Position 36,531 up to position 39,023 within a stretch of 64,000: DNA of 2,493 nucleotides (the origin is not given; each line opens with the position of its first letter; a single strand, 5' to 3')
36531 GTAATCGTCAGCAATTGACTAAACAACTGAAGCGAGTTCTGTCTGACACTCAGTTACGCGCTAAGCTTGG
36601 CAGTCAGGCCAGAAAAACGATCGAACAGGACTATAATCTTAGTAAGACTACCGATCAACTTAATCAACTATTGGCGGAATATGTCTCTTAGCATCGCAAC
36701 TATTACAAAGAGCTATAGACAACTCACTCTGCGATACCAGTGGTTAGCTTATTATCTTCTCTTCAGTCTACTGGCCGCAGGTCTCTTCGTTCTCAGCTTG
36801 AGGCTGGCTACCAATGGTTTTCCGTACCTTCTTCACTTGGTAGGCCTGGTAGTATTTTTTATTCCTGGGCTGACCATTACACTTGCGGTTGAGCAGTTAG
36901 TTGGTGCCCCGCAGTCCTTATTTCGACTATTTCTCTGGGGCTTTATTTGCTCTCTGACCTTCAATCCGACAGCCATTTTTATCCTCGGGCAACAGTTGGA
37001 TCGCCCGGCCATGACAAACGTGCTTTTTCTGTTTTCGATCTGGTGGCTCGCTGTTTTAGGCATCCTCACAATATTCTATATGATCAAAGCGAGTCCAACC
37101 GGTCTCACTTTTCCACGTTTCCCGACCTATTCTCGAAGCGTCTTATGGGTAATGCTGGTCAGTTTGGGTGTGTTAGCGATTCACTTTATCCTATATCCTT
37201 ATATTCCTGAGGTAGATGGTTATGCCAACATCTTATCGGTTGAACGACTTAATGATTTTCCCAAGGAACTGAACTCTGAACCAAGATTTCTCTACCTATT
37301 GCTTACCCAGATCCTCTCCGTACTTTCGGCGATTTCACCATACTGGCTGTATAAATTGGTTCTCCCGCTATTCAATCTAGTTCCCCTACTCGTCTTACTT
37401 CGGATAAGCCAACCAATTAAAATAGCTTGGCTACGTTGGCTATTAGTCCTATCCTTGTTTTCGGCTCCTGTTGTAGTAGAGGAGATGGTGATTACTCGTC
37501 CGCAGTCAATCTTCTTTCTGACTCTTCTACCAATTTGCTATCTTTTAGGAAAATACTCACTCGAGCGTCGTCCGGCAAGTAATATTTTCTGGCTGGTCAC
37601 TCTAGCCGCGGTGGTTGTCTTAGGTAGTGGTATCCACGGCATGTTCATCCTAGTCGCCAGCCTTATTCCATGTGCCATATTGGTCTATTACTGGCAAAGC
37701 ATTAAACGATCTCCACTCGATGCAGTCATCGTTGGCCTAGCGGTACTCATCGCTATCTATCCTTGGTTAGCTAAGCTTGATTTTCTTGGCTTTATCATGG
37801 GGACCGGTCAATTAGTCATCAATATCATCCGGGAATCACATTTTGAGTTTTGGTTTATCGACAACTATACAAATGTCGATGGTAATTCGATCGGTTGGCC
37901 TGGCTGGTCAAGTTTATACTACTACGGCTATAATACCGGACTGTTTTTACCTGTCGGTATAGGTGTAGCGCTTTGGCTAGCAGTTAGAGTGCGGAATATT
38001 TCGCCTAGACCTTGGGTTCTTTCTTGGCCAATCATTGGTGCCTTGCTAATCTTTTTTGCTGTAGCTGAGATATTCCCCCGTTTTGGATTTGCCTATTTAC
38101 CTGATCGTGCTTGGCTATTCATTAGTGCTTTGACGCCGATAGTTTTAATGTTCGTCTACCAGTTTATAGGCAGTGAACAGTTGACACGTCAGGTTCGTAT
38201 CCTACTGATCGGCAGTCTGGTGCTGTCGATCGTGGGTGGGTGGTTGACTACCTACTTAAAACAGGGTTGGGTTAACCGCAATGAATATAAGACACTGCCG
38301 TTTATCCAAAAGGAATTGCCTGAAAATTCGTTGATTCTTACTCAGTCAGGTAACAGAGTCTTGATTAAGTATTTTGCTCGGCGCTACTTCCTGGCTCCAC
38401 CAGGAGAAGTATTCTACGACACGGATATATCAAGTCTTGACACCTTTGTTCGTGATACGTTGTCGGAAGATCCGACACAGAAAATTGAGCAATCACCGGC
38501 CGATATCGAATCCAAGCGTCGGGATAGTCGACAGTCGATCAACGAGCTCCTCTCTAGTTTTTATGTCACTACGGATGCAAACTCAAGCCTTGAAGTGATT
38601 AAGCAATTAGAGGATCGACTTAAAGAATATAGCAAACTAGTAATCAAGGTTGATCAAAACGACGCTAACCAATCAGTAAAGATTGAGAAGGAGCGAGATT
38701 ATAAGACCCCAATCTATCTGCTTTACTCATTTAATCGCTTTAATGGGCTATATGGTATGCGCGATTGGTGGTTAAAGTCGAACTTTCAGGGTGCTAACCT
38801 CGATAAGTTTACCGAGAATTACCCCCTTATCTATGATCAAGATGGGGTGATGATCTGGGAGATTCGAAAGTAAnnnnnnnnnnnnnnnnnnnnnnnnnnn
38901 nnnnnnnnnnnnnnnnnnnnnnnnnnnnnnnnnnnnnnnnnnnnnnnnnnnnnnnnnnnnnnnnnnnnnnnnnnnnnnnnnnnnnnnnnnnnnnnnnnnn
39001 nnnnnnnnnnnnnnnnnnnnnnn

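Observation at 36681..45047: Components of a polyprenyl-phosphate-sugar-dependent extracytoplasmic glycosylation system (GtrA/GtrB/GT-C triad), including a GT-C-GtrA fusion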

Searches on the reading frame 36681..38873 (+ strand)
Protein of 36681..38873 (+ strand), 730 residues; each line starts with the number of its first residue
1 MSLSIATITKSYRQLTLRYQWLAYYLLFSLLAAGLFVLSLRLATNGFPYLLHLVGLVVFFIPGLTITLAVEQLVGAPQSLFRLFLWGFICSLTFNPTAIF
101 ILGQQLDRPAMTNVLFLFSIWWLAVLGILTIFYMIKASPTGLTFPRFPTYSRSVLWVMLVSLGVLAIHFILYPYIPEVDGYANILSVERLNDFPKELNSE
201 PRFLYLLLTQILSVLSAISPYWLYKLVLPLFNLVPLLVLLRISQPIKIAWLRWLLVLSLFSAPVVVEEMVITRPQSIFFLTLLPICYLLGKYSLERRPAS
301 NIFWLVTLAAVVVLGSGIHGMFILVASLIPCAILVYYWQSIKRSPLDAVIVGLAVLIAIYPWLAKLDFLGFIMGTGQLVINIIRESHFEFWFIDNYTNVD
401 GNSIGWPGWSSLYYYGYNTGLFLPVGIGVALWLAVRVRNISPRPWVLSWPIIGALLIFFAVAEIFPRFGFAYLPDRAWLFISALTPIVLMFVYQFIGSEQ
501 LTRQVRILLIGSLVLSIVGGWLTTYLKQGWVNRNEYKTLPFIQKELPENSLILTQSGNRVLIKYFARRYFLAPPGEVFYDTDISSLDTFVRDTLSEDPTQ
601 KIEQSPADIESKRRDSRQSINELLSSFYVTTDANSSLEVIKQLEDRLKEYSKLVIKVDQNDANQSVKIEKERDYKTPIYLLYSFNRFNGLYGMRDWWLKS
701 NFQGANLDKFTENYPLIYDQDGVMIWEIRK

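Call 5: search_protein_families(library=pfam, proteins=[window:36681-38873:+], max_evalue=0.01)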
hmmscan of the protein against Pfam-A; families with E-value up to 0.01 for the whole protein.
window:36681-38873:+ (730 aa): 0 families

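Call 15: search_protein_families(library=pfam, proteins=[window:36681-38873:+], max_evalue=10)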
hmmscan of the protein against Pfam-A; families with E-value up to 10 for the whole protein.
window:36681-38873:+ (730 aa): 3 families
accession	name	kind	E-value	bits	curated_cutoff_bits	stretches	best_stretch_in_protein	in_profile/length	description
PF23532.1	Microp_apicomplexa_18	-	0.2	12.3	27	1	414-470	18-72/98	Apicomplexa microprotein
PF17279.8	DUF5344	-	1.1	10.2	27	1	606-654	8-56/87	Family of unknown function (DUF5344)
PF00122.25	E1-E2_ATPase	-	4.2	7.3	28.1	1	321-361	120-160/181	E1-E2 ATPase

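Call 16: search_protein_families(library=ncbifam, proteins=[window:36681-38873:+], max_evalue=0.01)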
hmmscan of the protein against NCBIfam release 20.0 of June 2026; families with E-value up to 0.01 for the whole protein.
window:36681-38873:+ (730 aa): 0 families

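Call 24: find_homologous_proteins(query=window:36681-38873:+)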
Query window:36681-38873:+ (730 aa): 9 proteins with E <= 0.001 among 8000 candidates.
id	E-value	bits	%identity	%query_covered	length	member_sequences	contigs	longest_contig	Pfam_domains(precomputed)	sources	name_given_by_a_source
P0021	0.0e+0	1626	100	100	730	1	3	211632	-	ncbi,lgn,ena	-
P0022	1.8e-189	650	42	97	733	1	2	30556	-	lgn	-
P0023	2.6e-91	325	30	93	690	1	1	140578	-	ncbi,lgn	-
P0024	1.5e-90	323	32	97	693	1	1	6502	-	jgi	-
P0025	6.8e-89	317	30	97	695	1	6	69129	-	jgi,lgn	-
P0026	1.3e-86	310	32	94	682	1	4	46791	-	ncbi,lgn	-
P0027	1.5e-83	300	31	95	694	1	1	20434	-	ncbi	-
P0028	3.4e-72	262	30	83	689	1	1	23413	-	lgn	-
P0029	3.6e-29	120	26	78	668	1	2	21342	-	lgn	-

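Call 25: find_encoding_contigs(protein=P0023, flank=8000, max_places=1)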
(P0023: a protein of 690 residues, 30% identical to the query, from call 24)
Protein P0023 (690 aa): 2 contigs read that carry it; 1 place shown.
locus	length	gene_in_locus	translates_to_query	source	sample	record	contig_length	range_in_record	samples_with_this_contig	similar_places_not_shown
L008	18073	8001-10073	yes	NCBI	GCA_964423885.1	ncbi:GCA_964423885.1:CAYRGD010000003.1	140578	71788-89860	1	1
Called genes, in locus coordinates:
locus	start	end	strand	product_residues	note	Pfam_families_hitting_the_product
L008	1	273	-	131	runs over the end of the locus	PF02322:Cyt_bd_oxida_II (weak), PF18895:T4SS_pilin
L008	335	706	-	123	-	PF18895:T4SS_pilin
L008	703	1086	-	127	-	PF02322:Cyt_bd_oxida_II, PF18895:T4SS_pilin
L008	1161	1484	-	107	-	PF18895:T4SS_pilin (weak)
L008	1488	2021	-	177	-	PF18895:T4SS_pilin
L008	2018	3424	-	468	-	PF01547:SBP_bac_1, PF13416:SBP_bac_8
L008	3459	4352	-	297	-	PF00483:NTP_transferase, PF12804:NTP_transf_3 (weak)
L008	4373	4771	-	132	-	PF00011:HSP20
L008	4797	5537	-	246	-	PF18912:DZR_2 (weak), PF00156:Pribosyltran (weak)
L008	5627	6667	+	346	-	PF01073:3Beta_HSD, PF01370:Epimerase, PF02719:Polysacc_synt_2, PF04321:RmlD_sub_bind, PF07993:NAD_binding_4 (faint), PF16363:GDP_Man_Dehyd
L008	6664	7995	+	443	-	PF02558:ApbA (faint), PF03446:NAD_binding_2, PF03721:UDPG_MGDP_dh_N, PF00984:UDPG_MGDP_dh, PF03720:UDPG_MGDP_dh_C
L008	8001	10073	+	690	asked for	-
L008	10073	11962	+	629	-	PF13522:GATase_6, PF13537:GATase_7, PF00733:Asn_synthase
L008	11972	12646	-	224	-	PF01255:Prenyltransf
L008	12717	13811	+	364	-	PF08003:Methyltransf_9 (weak), PF13489:Methyltransf_23, PF08241:Methyltransf_11, PF08242:Methyltransf_12, PF13649:Methyltransf_25, PF13847:Methyltransf_31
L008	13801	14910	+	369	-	PF13439:Glyco_transf_4, PF13579:Glyco_trans_4_4, PF00534:Glycos_transf_1, PF13692:Glyco_trans_1_4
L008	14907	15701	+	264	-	PF00535:Glycos_transf_2, PF10111:Glyco_tranf_2_2 (weak), PF13641:Glyco_tranf_2_3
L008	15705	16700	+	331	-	PF13439:Glyco_transf_4 (weak), PF00534:Glycos_transf_1, PF13692:Glyco_trans_1_4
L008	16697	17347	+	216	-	PF13489:Methyltransf_23, PF08241:Methyltransf_11 (faint)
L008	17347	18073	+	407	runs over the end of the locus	PF20706:GT4-conflict, PF00534:Glycos_transf_1, PF13692:Glyco_trans_1_4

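Call 26: find_encoding_contigs(protein=P0025, flank=8000, max_places=1)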
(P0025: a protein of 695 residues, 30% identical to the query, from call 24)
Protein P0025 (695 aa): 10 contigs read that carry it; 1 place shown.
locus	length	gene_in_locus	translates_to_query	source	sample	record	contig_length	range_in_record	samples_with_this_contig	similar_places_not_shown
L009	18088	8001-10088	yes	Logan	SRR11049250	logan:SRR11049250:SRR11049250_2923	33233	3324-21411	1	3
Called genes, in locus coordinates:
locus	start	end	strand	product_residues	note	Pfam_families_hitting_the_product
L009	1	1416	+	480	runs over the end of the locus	PF01943:Polysacc_synt, PF13440:Polysacc_synt_3, PF03023:MurJ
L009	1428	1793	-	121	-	-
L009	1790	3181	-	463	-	-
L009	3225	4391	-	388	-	PF00438:S-AdoMet_synt_N, PF02772:S-AdoMet_synt_M, PF02773:S-AdoMet_synt_C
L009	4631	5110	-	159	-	PF01370:Epimerase (weak)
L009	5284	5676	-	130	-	PF05368:NmrA (faint), PF01073:3Beta_HSD, PF01370:Epimerase, PF02719:Polysacc_synt_2, PF16363:GDP_Man_Dehyd, PF13460:NAD_binding_10, PF07993:NAD_binding_4 (weak)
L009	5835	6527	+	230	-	PF00535:Glycos_transf_2, PF13641:Glyco_tranf_2_3 (weak)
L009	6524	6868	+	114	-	PF10066:DUF2304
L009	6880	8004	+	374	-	PF13477:Glyco_trans_4_2 (weak), PF13439:Glyco_transf_4, PF13579:Glyco_trans_4_4, PF00534:Glycos_transf_1, PF13692:Glyco_trans_1_4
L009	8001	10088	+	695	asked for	-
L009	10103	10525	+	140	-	PF04138:GtrA_DPMS_TM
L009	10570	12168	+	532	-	-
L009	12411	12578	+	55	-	-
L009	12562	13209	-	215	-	PF02811:PHP, PF13263:PHP_C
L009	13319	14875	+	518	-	-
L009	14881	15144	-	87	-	-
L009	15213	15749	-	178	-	PF01040:UbiA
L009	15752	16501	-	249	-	PF01066:CDP-OH_P_transf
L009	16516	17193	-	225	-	PF00483:NTP_transferase, PF12804:NTP_transf_3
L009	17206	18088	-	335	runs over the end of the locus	PF01210:NAD_Gly3P_dh_N, PF03446:NAD_binding_2 (faint), PF07479:NAD_Gly3P_dh_C, PF20618:GPD_NAD_C_bact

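Call 27: find_encoding_contigs(protein=P0026, flank=8000, max_places=1)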
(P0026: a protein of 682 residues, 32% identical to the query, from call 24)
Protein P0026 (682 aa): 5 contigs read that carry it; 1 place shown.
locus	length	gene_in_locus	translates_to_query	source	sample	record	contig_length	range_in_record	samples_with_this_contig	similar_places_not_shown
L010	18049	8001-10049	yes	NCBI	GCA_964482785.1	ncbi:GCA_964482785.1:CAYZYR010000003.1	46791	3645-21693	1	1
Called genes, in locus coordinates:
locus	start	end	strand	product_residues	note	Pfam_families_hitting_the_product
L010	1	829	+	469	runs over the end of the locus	PF01943:Polysacc_synt, PF13440:Polysacc_synt_3, PF01554:MatE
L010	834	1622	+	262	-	PF00535:Glycos_transf_2, PF10111:Glyco_tranf_2_2, PF13641:Glyco_tranf_2_3, PF13506:Glyco_transf_21 (weak), PF13632:Glyco_trans_2_3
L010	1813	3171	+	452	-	PF04932:Wzy_C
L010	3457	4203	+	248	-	PF04932:Wzy_C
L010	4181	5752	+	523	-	-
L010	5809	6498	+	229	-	PF00535:Glycos_transf_2, PF13641:Glyco_tranf_2_3 (weak)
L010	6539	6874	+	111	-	PF10066:DUF2304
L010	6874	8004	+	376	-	PF13477:Glyco_trans_4_2 (faint), PF13439:Glyco_transf_4, PF13579:Glyco_trans_4_4, PF00534:Glycos_transf_1, PF13692:Glyco_trans_1_4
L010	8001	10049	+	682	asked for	-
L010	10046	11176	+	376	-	PF00534:Glycos_transf_1, PF13692:Glyco_trans_1_4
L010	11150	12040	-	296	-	PF00535:Glycos_transf_2, PF13641:Glyco_tranf_2_3 (weak), PF13632:Glyco_trans_2_3 (weak)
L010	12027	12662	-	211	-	PF07021:MetW, PF12847:Methyltransf_18 (weak), PF13489:Methyltransf_23, PF06325:PrmA, PF13847:Methyltransf_31, PF08241:Methyltransf_11, PF08242:Methyltransf_12, PF13649:Methyltransf_25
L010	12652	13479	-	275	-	PF00535:Glycos_transf_2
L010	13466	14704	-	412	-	PF00534:Glycos_transf_1, PF13692:Glyco_trans_1_4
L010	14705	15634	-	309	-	PF00535:Glycos_transf_2, PF13641:Glyco_tranf_2_3 (weak)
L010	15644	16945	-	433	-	PF01593:Amino_oxidase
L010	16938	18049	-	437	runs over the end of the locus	PF01943:Polysacc_synt, PF13440:Polysacc_synt_3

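Call 46: predict_structure(alignment_id=A2)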
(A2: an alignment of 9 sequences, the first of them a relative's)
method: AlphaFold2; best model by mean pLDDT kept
length: 730 residues; sequences in the alignment: 9
mean_pLDDT: 69.3   pTM: 0.73
mean pLDDT of the five models: 69.3, 66.4, 64.5, 64.2, 59.4
residues with pLDDT >= 90: 59; 70-90: 340; 50-70: 223; < 50: 108
segments of 3 or more residues with pLDDT < 50: 1-16, 137-149, 365-368, 385-402, 416-420, 461-472, 595-604, 660-673
pLDDT, mean of each block of 10 residues (from residue 1): 37 49 74 91 89 91 83 70 86 91 84 90 85 59 41 74 75 65 79 75 87 91 84 83 82 81 69 74 77 59 71 75 67 67 76 67 50 52 45 44 50 49 56 56 49 57 39 57 73 68 73 73 59 73 83 77 73 78 79 49 52 71 69 71 72 58 39 65 74 68 84 91 86
secondary structure, 60 per line:
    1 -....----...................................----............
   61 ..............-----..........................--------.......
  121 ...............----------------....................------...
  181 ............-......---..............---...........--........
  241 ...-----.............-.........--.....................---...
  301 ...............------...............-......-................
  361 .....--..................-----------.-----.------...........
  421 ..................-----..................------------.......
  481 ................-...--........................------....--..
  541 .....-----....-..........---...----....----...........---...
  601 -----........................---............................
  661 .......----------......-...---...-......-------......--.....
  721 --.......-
elements in order (helices of 4 or more, strands of 3 or more residues): H2-5 H10-44 H49-74 H80-105 H114-135 H152-171 H178-192 H194-199 H203-216 H220-230 H233-243 H249-261 H263-271 H274-294 H298-315 H322-336 H338-343 H345-365 H368-385 H410-438 H444-461 H474-496 H503-526 H533-536 H539-545 E551-554 H556-565 E569-571 H576-579 H584-594 H606-629 H633-667 E678-683 H695-700 H708-713 E716-720 E723-729

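Call 48: fold_search(model_id=the predicted structure, library=pdb)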
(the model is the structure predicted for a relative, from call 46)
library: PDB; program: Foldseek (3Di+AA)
matches with E <= 10: 109; with E <= 0.001: 5
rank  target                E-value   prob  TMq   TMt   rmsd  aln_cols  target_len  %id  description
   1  8agb_A                4.4e-04  1.00  0.34  0.37  14.4       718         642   11  Structure of yeast oligosaccharylransferase complex with lipid-linked oligosaccharide bound (released 2022-12-07)
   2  6s7o_A                5.6e-04  1.00  0.33  0.36  14.1       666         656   13  Cryo-EM structure of human oligosaccharyltransferase complex OST-A (released 2019-12-18)
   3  6gxc_A                6.1e-04  1.00  0.26  0.27  14.8       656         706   12  Bacterial oligosaccharyltransferase PglB in complex with an inhibitory peptide and a reactive lipid-linked oligosaccha (released 2018-11-14)
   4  5ogl_A                7.9e-04  1.00  0.30  0.30  13.7       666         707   11  Structure of bacterial oligosaccharyltransferase PglB in complex with an acceptor peptide and an lipid-linked oligosac (released 2017-10-25)
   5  8agc_A                9.7e-04  1.00  0.36  0.37  10.8       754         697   11  Structure of yeast oligosaccharylransferase complex with lipid-linked oligosaccharide and non-acceptor peptide bound (released 2022-12-07)
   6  7zlg_A                1.2e-03  0.99  0.20  0.21  18.2       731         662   12  Cryo-EM structure of C-mannosyltransferase CeDPY19, in complex with acceptor peptide and bound to CMT2-Fab and anti-Fa (released 2023-01-11)
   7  8b6l_I                1.4e-03  1.00  0.33  0.35  12.1       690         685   12  Subtomogram average of the human Sec61-TRAP-OSTA-translocon (released 2022-12-07)
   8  6ezn_F                1.9e-03  1.00  0.34  0.37  14.2       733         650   12  Cryo-EM structure of the yeast oligosaccharyltransferase (OST) complex (released 2018-01-17)
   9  8age_A                2.0e-03  1.00  0.33  0.36  15.0       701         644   13  Structure of yeast oligosaccharylransferase complex with acceptor peptide bound (released 2022-12-07)
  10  7zlh_A                2.5e-03  1.00  0.32  0.34  12.2       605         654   12  Cryo-EM structure of C-mannosyltransferase CeDPY19, in apo state, bound to CMT2-Fab and anti-Fab nanobody (released 2023-01-11)
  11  7zli_A                2.6e-03  1.00  0.32  0.34  11.9       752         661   12  Cryo-EM structure of C-mannosyltransferase CeDPY19, in complex with Dol25-P-Man and bound to CMT2-Fab and anti-Fab nan (released 2023-01-11)
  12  6c26_A                2.8e-03  1.00  0.32  0.35  16.4       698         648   11  The Cryo-EM structure of a eukaryotic oligosaccharyl transferase complex (released 2018-01-31)
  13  9n9j_I                2.9e-03  1.00  0.34  0.35  13.8       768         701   12  Structure of a GRP94 folding intermediate engaged with a CCDC134- and FKBP11-bound secretory translocon (released 2025-11-19)
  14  3rce_A                3.0e-03  1.00  0.34  0.36  12.2       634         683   12  Bacterial oligosaccharyltransferase PglB (released 2011-06-15)
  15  8pn9_A                3.5e-03  1.00  0.30  0.32  12.0       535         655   12  Structure of human oligosaccharyltransferase OST-A complex bound to NGI-1 (released 2024-05-08)
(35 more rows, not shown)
